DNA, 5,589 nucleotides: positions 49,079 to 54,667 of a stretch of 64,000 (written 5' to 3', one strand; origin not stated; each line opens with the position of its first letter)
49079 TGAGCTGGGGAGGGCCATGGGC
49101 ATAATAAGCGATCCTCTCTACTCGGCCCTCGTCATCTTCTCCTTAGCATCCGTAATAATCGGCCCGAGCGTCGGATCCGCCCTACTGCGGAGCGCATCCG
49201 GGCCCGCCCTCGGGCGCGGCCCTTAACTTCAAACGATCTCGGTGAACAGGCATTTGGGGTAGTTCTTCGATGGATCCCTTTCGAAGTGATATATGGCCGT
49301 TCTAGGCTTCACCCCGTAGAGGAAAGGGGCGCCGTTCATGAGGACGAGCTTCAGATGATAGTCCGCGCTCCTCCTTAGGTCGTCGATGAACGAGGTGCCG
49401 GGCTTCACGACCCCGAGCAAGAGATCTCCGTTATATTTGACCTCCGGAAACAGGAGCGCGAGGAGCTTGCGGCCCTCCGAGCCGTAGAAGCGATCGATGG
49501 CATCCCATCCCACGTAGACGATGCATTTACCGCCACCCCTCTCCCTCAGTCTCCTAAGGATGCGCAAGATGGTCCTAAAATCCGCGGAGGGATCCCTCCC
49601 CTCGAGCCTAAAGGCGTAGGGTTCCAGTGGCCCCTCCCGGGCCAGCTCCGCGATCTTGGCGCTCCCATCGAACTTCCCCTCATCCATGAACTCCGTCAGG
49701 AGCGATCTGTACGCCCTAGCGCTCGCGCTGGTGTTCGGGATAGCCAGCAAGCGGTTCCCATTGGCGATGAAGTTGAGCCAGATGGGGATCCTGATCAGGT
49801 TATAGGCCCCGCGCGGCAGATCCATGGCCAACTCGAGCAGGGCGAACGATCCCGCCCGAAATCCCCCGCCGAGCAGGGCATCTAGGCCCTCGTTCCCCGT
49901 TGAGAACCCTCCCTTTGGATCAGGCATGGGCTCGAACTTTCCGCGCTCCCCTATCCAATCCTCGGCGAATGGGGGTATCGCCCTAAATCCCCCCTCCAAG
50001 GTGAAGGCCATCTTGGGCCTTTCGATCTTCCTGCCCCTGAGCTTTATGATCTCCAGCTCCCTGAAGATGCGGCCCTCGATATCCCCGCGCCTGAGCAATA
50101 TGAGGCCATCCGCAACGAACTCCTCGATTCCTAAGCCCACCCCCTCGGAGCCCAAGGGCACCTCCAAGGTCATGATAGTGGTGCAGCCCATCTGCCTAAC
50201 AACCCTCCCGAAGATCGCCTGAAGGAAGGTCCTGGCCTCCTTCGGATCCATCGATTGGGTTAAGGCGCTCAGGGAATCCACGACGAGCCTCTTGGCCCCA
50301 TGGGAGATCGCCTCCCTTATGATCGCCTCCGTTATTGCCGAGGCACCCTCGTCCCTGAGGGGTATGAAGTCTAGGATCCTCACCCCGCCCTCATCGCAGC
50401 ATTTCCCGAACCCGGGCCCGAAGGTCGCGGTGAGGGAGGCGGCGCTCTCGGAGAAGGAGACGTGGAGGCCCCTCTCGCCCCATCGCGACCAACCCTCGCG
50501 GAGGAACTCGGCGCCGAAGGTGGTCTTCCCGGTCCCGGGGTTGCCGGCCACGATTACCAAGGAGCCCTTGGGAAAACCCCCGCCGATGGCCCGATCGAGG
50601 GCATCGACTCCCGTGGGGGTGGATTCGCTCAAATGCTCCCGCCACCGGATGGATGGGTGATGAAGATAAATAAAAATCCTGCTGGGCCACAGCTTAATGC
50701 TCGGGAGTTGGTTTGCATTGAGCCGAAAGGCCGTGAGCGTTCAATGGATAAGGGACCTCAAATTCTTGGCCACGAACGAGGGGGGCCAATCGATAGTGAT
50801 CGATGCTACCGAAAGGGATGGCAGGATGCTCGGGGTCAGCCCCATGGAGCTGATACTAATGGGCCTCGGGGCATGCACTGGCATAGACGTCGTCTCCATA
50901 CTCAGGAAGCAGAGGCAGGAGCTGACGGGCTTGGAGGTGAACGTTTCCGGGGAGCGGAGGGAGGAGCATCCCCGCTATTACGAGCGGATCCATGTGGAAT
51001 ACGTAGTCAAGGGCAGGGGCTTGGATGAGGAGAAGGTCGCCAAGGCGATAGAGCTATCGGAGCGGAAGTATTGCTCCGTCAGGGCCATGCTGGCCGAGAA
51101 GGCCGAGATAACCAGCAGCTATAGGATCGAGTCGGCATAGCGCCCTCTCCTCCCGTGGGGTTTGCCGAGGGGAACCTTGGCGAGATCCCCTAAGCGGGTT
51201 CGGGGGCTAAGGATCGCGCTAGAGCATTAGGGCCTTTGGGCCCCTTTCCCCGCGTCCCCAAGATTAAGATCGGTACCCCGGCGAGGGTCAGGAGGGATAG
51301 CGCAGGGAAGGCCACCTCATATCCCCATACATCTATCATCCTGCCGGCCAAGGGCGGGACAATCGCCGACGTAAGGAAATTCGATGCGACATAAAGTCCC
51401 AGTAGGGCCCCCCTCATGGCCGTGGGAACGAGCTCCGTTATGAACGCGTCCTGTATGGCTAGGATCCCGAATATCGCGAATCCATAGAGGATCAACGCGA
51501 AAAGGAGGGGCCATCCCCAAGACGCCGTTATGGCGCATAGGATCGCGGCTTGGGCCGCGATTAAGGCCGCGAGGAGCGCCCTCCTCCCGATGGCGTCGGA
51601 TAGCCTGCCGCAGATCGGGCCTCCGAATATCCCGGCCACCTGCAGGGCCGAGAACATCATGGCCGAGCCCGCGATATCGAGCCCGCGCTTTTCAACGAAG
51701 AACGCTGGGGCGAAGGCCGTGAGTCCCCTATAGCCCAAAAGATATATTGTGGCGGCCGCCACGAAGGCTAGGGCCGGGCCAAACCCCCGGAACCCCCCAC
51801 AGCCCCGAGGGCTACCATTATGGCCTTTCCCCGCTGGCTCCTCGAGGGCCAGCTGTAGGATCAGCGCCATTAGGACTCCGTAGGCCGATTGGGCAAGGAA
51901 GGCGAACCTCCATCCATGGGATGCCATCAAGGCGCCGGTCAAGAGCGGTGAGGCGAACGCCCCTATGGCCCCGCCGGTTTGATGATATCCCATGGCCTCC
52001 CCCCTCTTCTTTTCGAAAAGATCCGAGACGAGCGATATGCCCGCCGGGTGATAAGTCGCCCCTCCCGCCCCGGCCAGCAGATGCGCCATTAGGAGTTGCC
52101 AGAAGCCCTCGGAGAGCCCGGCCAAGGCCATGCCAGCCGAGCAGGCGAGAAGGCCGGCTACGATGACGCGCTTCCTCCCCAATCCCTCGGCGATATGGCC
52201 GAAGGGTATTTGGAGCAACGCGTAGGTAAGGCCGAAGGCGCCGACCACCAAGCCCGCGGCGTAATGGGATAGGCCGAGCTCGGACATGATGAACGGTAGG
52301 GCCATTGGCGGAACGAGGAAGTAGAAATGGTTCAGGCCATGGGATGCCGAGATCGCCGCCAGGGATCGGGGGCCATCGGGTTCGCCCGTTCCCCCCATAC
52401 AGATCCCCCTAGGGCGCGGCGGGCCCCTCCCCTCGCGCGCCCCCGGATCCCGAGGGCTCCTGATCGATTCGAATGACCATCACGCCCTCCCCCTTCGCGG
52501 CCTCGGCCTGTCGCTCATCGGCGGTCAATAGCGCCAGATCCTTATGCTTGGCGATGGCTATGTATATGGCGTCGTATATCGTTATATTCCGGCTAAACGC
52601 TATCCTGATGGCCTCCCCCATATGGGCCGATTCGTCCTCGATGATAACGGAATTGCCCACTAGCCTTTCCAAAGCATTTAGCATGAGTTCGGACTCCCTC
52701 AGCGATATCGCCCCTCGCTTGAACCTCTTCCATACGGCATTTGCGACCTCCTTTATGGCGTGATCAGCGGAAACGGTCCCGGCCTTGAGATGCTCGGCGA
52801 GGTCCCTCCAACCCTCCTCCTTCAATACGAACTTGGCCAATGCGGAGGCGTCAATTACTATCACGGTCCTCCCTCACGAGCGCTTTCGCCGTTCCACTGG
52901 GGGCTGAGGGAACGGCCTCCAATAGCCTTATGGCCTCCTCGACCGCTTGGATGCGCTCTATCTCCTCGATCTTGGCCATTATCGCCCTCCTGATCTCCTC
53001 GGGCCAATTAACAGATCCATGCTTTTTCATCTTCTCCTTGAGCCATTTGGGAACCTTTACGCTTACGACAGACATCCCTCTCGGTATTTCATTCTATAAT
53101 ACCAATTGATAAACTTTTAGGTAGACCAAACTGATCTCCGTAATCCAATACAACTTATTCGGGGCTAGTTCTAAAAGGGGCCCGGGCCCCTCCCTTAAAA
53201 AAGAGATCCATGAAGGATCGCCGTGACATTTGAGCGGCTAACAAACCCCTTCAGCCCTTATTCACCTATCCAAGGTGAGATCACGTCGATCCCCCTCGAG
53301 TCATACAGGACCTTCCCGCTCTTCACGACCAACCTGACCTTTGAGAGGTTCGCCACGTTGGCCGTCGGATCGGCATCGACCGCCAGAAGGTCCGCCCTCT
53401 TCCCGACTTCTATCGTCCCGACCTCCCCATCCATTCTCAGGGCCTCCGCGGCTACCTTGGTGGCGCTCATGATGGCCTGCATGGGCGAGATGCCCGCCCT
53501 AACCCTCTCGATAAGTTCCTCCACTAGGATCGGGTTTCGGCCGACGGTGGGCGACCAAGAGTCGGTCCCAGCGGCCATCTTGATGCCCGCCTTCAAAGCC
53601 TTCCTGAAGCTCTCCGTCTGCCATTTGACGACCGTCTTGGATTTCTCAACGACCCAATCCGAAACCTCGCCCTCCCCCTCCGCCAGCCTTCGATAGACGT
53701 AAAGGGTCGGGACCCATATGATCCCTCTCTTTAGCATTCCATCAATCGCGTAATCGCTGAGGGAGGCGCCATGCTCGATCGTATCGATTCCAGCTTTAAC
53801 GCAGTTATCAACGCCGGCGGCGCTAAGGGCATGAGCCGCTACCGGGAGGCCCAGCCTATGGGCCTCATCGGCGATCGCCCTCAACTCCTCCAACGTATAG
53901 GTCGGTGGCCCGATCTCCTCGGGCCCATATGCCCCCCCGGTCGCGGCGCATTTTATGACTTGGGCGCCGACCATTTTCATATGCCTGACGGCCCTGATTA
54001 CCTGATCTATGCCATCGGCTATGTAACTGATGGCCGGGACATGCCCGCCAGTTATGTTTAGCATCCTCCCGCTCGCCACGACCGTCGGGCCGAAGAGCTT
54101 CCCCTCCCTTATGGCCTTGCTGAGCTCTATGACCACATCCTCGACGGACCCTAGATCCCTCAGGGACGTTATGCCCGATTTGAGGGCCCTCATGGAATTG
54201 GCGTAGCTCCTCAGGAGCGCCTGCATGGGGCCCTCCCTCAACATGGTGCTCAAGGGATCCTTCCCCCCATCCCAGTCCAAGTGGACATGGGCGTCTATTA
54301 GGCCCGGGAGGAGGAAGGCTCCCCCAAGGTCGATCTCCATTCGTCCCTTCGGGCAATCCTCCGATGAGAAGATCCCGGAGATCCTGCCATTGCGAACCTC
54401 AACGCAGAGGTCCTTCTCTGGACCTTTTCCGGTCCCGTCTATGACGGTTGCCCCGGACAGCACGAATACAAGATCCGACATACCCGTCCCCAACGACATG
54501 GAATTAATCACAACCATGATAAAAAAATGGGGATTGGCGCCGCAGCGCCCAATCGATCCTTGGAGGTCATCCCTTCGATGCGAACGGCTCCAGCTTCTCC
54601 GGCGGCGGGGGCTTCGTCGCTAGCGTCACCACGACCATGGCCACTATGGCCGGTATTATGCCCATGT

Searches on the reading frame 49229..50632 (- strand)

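Call 8: search_protein_families(library=pfam, proteins=[window:49229-50632:-], max_evalue=0.001)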
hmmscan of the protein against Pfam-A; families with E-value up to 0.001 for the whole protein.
window:49229-50632:- (467 aa): 8 families
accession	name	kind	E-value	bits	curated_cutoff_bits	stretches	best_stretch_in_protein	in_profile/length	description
PF06745.19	ATPase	-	4.3e-46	157.6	26.6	1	6-212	2-219/231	KaiC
PF20440.3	GvpD_bR2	-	5.5e-14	52.7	27.9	1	232-327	1-96/254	GvpD basic region 2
PF13481.12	AAA_25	-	8.1e-07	29.3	27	1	13-155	23-187/195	AAA domain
PF05625.17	PAXNEB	-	1.1e-05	25.2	28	0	5-30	19-44/366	PAXNEB protein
PF23442.1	DUF7125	-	1.1e-05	25.1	29.1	1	6-43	5-42/207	Family of unknown function (DUF7125)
PF03796.21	DnaB_C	-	3.1e-05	23.9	27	1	6-46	3-42/255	DnaB-like helicase C terminal domain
PF00154.27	RecA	-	0.00019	21.4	27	1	3-126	31-144/262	recA bacterial DNA recombination protein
PF13479.12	AAA_24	-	0.00052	20.4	27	0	26-128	5-80/195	AAA domain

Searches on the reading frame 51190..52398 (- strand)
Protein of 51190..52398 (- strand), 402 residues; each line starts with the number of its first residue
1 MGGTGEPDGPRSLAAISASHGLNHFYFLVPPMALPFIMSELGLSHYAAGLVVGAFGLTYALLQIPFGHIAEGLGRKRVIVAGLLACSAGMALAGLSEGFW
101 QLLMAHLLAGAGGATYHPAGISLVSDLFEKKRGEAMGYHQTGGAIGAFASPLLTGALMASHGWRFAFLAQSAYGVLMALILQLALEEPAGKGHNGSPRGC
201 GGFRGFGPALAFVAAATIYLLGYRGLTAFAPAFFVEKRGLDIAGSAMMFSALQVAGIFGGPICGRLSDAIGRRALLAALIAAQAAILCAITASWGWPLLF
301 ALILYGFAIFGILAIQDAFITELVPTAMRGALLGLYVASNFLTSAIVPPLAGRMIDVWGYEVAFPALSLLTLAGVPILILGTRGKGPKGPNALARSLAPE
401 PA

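Call 8: search_protein_families(library=pfam, proteins=[window:51190-52398:-], max_evalue=0.001)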
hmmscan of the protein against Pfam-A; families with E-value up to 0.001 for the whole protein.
window:51190-52398:- (402 aa): 3 families
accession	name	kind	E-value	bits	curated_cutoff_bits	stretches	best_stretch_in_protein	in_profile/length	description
PF07690.21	MFS_1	-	6.8e-58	196.7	33.4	2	26-312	11-310/347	Major Facilitator Superfamily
PF00083.30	Sugar_tr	-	2e-12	47.2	22.3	2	245-336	48-143/452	Sugar (and other) transporter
PF12832.13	MFS_1_like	-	0.00034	20.2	25.2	0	217-319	6-115/373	MFS_1 like family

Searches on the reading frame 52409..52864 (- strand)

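Call 8: search_protein_families(library=pfam, proteins=[window:52409-52864:-], max_evalue=0.001)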
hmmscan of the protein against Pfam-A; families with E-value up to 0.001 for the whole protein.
window:52409-52864:- (151 aa): 1 family
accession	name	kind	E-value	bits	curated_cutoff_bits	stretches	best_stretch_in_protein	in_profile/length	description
PF01850.27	PIN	-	6.3e-11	43.4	23.6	1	2-124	1-119/120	PIN domain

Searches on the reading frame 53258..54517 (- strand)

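Call 8: search_protein_families(library=pfam, proteins=[window:53258-54517:-], max_evalue=0.001)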
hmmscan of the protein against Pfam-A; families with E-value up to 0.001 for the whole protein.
window:53258-54517:- (419 aa): 2 families
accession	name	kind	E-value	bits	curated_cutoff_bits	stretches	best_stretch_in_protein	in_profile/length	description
PF01979.26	Amidohydro_1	-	3.8e-49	168.2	25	1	68-403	1-344/345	Amidohydrolase family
PF07969.17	Amidohydro_3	-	1.6e-18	67.9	29.7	2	198-405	253-472/472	Amidohydrolase family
